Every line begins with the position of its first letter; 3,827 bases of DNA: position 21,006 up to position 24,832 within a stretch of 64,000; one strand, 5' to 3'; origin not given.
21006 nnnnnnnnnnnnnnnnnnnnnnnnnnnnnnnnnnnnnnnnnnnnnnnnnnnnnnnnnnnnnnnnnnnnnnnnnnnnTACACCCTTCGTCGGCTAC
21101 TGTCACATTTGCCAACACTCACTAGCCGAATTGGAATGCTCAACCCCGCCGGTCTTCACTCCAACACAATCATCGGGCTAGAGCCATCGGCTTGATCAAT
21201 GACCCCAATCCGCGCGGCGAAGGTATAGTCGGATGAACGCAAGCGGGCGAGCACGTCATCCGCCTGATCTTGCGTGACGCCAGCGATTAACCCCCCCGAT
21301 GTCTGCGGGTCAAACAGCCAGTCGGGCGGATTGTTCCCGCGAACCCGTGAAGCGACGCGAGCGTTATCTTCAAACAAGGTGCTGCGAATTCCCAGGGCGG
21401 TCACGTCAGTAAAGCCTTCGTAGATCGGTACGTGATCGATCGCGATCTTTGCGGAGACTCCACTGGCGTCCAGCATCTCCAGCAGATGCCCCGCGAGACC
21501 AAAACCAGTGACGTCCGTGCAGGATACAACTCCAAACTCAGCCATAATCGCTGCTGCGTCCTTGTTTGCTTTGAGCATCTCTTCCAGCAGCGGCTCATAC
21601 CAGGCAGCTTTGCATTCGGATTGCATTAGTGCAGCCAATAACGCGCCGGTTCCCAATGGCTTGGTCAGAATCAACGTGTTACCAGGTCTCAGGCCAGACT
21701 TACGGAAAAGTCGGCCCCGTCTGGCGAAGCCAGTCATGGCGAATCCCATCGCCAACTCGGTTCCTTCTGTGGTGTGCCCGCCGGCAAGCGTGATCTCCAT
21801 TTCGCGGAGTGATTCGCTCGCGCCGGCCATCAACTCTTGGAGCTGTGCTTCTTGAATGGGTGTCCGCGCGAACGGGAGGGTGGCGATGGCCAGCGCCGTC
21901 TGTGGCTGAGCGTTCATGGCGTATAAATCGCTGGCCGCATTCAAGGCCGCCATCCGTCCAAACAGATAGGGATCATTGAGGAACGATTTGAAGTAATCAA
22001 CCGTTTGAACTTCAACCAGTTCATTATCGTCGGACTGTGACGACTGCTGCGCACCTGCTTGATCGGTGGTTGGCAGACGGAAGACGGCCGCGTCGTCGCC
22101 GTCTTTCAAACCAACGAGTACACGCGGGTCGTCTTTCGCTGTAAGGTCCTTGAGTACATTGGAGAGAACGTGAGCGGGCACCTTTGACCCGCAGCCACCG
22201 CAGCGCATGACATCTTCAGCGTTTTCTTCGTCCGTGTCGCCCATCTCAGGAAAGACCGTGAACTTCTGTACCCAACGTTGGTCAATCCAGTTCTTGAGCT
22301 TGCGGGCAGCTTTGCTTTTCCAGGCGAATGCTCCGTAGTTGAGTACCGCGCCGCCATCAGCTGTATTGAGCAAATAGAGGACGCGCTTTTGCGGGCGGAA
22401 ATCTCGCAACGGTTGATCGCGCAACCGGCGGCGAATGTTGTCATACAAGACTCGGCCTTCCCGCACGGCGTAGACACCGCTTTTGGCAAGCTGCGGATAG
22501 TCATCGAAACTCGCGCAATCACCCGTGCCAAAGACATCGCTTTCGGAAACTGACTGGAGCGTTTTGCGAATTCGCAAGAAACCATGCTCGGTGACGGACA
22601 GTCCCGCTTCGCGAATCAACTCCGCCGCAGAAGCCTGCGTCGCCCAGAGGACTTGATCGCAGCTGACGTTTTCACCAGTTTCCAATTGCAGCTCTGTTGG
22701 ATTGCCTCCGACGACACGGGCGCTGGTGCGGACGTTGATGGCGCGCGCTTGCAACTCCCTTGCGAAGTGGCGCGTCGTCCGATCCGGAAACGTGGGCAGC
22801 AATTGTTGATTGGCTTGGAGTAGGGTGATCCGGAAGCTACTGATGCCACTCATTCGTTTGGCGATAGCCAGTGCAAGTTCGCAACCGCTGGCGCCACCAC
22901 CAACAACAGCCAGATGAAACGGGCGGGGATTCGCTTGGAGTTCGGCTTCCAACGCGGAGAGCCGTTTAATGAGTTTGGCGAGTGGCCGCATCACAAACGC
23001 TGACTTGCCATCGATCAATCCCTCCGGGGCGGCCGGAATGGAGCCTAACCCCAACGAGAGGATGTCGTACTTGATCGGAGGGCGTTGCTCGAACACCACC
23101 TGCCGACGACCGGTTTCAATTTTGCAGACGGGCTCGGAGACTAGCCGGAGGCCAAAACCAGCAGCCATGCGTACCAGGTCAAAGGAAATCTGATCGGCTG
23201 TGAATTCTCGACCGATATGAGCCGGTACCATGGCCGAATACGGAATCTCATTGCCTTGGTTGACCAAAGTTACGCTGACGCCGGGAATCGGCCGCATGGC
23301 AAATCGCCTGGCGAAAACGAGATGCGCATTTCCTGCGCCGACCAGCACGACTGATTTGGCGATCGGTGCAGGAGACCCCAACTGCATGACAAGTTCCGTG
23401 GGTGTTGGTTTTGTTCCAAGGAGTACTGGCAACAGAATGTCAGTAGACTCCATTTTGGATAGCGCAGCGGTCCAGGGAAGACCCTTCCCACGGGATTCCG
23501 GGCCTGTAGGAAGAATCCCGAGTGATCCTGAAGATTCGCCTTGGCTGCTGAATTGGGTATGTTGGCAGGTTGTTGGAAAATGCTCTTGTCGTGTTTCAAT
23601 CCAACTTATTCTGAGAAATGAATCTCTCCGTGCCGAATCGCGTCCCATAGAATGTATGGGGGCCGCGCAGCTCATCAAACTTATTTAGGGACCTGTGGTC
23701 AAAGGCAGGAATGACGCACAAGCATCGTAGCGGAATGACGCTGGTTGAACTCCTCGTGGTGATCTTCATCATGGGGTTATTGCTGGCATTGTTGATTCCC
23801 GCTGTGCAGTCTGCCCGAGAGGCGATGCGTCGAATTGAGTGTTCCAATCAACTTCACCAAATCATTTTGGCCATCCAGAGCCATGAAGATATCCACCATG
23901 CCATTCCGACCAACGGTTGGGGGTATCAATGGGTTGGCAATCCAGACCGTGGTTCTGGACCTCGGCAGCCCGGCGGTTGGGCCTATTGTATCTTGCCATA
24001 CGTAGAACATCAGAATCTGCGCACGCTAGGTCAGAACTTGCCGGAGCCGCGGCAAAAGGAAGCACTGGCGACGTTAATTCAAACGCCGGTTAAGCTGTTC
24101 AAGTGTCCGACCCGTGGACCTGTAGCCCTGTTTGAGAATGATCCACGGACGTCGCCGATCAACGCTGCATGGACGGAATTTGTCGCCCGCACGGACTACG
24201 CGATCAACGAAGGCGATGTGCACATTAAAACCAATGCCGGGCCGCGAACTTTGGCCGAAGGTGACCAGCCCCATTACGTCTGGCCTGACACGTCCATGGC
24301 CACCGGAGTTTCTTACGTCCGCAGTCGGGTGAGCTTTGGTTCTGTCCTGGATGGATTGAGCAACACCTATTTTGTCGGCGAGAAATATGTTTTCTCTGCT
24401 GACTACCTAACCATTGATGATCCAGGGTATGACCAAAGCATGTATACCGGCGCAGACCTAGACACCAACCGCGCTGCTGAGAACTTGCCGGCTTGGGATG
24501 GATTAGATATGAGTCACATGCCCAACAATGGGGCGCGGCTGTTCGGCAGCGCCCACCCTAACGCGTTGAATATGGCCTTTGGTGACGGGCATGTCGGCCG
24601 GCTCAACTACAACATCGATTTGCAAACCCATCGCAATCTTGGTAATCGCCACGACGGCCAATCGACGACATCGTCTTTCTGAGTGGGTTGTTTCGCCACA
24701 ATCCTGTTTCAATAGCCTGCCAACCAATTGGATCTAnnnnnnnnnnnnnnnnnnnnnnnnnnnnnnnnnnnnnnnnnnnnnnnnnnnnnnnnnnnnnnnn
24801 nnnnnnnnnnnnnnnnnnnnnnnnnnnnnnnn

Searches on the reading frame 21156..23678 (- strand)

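Call 10: search_protein_families(library=pfam, proteins=[window:21156-23678:-], max_evalue=0.01)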
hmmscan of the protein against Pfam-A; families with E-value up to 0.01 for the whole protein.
window:21156-23678:- (840 aa): 7 families
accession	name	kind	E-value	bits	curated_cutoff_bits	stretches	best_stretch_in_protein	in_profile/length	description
PF07992.20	Pyr_redox_2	-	4.8e-32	112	26.1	1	109-400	2-286/291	Pyridine nucleotide-disulphide oxidoreductase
PF02769.27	AIRS_C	-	1.6e-20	74.3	23.1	1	664-832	1-150/156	AIR synthase related protein, C-terminal domain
PF00586.29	AIRS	-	2.7e-16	60.4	24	1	527-651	1-111/112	AIR synthase related protein, N-terminal domain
PF00070.33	Pyr_redox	-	1.4e-07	32.4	22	1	255-324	1-65/82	Pyridine nucleotide-disulphide oxidoreductase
PF13450.12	NAD_binding_8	-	0.00042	21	21.9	0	258-292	1-30/68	NAD(P)-binding Rossmann-like domain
PF05834.18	Lycopene_cycl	-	0.0009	18.9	23.4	0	110-148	2-39/380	Lycopene cyclase protein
PF01266.30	DAO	-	0.0031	17.5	27.9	0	256-290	2-31/353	FAD dependent oxidoreductase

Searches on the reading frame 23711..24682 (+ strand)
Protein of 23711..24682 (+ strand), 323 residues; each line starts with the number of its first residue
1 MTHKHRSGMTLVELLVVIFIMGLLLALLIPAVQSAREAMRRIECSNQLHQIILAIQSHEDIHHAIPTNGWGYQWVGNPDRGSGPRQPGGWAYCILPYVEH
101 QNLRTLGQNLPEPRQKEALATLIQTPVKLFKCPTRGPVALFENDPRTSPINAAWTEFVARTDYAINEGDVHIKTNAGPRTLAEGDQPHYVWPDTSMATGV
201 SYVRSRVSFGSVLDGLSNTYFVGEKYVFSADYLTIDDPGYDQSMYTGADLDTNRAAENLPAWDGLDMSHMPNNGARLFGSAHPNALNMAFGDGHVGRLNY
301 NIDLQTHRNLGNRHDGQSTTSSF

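Call 10: search_protein_families(library=pfam, proteins=[window:23711-24682:+], max_evalue=0.01)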
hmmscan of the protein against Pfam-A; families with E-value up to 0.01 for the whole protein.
window:23711-24682:+ (323 aa): 2 families
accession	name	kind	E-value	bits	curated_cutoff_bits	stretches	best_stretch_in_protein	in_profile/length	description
PF07596.16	SBP_bac_10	-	1.1e-35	124.4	23.3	1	33-305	1-268/268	Protein of unknown function (DUF1559)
PF07963.17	N_methyl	-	7.3e-07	28.9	21.2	1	4-28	2-26/27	Prokaryotic N-terminal methylation motif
